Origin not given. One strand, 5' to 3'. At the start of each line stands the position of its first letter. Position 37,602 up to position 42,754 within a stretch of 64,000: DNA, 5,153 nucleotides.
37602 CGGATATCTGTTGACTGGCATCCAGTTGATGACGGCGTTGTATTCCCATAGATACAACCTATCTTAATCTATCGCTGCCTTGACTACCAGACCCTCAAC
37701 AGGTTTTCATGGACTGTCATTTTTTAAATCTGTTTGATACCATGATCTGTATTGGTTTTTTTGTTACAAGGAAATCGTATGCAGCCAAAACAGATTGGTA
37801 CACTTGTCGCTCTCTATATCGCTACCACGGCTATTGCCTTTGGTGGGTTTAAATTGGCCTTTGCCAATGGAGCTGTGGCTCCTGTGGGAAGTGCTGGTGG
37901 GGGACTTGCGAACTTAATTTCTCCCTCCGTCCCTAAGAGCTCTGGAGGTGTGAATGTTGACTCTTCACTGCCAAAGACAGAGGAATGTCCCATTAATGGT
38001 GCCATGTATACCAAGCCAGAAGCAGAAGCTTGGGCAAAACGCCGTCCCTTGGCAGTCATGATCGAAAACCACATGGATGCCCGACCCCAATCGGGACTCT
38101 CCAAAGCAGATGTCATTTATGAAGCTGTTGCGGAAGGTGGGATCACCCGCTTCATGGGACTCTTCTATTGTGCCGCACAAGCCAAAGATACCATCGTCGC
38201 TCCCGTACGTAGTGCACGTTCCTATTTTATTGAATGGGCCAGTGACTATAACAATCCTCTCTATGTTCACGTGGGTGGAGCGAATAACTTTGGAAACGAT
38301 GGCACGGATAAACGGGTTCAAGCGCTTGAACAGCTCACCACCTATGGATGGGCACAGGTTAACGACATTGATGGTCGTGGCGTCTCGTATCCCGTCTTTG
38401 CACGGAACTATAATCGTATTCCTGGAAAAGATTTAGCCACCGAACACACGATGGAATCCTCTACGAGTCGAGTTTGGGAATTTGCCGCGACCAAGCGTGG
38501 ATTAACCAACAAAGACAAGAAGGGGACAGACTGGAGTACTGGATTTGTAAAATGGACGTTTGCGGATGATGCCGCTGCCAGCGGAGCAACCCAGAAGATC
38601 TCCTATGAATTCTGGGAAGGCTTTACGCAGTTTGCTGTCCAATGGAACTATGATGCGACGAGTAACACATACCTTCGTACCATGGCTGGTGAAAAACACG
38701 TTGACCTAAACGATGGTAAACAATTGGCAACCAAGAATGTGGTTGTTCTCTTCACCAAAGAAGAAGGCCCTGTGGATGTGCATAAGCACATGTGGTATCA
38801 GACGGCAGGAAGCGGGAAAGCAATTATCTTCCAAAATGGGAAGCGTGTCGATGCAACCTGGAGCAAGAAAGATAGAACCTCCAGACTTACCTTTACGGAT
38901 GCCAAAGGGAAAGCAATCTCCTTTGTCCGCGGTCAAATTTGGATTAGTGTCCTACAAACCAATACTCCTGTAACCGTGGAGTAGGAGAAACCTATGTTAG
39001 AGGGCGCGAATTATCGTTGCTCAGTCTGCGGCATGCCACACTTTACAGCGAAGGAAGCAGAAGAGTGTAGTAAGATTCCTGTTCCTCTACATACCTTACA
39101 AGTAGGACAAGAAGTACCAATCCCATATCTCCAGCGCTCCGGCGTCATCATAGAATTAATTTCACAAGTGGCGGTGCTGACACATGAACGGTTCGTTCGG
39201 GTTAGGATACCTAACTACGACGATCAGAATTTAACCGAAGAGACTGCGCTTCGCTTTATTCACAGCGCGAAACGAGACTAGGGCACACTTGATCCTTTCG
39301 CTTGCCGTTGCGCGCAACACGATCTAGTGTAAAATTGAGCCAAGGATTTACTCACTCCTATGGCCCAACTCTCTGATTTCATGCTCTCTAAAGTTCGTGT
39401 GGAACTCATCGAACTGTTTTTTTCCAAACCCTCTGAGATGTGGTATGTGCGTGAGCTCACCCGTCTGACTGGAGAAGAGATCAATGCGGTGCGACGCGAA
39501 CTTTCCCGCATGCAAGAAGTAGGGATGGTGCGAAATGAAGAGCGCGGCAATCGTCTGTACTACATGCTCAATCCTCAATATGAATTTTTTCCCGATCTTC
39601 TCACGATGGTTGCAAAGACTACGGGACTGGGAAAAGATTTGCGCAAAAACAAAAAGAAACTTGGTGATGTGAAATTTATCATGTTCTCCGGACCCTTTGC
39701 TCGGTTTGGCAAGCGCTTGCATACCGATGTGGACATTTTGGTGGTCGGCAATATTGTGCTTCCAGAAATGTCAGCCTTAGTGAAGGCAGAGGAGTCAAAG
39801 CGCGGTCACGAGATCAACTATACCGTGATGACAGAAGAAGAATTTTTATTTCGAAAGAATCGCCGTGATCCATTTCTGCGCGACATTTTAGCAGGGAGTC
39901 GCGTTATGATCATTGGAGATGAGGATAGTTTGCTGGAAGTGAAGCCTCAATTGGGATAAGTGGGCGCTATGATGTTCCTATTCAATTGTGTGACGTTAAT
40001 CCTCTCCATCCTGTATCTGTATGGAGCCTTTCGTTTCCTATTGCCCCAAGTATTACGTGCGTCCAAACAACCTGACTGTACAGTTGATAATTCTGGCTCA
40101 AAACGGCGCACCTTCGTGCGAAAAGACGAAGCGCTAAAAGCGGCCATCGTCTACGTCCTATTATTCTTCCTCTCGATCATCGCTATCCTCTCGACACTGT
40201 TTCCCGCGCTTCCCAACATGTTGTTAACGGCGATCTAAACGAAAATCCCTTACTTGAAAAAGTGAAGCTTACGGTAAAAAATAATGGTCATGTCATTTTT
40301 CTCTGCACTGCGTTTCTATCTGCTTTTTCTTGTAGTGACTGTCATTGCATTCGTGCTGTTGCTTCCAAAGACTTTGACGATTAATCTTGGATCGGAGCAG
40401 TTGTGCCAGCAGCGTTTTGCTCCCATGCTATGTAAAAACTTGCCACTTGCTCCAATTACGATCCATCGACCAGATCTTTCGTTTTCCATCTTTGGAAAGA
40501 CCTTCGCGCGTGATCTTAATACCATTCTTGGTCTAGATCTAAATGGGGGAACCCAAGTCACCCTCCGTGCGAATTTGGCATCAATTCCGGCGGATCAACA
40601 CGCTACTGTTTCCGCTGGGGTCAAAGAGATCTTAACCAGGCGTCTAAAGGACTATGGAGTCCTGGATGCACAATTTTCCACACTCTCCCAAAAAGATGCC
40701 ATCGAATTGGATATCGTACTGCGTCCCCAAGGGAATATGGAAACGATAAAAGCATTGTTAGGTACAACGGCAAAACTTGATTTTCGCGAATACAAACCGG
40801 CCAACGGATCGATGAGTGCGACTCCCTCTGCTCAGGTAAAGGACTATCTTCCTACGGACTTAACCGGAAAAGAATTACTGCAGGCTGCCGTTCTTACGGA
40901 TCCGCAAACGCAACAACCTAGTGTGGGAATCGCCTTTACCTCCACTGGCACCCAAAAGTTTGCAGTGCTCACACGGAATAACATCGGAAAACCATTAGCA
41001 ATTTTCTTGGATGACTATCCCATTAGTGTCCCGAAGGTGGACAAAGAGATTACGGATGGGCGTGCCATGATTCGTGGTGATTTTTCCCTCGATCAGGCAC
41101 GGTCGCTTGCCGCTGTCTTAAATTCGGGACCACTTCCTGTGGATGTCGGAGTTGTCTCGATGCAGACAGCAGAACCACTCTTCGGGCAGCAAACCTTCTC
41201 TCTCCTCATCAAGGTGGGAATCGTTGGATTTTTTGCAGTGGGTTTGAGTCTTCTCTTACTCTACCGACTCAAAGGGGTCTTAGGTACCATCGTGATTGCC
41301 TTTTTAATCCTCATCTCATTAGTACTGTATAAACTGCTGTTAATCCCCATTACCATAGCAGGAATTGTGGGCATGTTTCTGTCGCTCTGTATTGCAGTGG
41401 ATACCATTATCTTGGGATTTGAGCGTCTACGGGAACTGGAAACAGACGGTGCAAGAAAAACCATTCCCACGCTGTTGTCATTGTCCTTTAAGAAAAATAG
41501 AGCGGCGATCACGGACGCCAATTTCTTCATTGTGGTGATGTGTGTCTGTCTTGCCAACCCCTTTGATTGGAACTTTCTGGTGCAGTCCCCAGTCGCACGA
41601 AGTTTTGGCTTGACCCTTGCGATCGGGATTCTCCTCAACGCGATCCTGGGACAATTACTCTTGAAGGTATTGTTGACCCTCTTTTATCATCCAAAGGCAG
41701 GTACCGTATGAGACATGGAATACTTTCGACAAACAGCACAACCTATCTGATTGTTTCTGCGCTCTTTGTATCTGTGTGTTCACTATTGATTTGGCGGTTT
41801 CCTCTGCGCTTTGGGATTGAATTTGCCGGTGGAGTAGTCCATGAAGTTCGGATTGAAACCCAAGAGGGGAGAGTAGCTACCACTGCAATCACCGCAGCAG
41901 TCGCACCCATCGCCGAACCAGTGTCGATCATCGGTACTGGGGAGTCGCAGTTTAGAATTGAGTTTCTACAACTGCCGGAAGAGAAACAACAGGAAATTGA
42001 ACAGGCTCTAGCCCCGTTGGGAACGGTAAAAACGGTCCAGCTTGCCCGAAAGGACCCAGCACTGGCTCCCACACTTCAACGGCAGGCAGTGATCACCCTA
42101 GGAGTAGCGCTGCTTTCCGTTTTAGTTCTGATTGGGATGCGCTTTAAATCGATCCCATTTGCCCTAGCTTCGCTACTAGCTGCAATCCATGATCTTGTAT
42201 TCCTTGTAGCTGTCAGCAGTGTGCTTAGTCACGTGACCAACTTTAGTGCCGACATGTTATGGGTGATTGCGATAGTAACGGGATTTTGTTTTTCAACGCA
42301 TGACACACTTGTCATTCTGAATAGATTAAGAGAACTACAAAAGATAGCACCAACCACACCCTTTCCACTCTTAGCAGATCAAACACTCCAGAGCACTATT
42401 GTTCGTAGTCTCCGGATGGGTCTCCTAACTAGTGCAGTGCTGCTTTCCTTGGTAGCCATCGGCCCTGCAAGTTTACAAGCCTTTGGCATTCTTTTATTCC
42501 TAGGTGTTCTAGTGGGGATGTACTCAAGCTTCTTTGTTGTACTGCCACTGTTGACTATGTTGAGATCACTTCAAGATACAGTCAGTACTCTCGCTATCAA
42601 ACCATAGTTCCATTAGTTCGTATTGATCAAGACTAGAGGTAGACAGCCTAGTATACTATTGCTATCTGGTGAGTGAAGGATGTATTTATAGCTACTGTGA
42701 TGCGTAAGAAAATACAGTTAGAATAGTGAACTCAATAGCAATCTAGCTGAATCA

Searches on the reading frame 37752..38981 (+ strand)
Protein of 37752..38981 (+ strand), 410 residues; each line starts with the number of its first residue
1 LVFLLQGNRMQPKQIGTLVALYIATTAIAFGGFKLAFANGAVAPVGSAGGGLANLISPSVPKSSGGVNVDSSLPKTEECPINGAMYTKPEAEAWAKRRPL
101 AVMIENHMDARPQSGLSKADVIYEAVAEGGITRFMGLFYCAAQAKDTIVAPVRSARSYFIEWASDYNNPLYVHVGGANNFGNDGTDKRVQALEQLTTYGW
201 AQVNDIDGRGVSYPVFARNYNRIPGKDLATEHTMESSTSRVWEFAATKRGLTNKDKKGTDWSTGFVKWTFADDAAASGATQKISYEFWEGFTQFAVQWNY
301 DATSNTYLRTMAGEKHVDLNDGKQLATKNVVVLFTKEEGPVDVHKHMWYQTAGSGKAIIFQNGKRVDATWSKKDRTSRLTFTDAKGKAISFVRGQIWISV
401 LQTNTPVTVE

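Call 45: search_protein_families(library=pfam, proteins=[window:37752-38981:+], max_evalue=0.001)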
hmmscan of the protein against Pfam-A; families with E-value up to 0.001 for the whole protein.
window:37752-38981:+ (410 aa): 2 families
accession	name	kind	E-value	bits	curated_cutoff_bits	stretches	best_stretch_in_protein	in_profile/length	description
PF11258.13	DUF3048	-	5.5e-34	117.9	25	1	91-196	8-111/148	Protein of unknown function (DUF3048) N-terminal domain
PF17479.7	DUF3048_C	-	3.3e-29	102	25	1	296-398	11-114/114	Protein of unknown function (DUF3048) C-terminal domain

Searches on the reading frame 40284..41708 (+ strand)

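Call 55: search_protein_families(library=pfam, proteins=[window:40284-41708:+], max_evalue=0.001)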
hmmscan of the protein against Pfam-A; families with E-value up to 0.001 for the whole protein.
window:40284-41708:+ (475 aa): 1 family
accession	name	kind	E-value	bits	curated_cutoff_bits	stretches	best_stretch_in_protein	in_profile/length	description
PF22599.2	SecDF_P1_head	-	1.8e-27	95.9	27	1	192-286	20-114/114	SecDF, P1 head subdomain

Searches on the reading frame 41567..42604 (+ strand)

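Call 55: search_protein_families(library=pfam, proteins=[window:41567-42604:+], max_evalue=0.001)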
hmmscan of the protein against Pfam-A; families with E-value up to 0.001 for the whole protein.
window:41567-42604:+ (346 aa): 1 family
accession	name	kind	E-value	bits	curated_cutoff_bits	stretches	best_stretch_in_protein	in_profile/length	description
PF02355.23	SecD_SecF_C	-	1.3e-27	96.9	20.5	1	155-333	14-187/189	Protein export membrane protein SecD/SecF, C-terminal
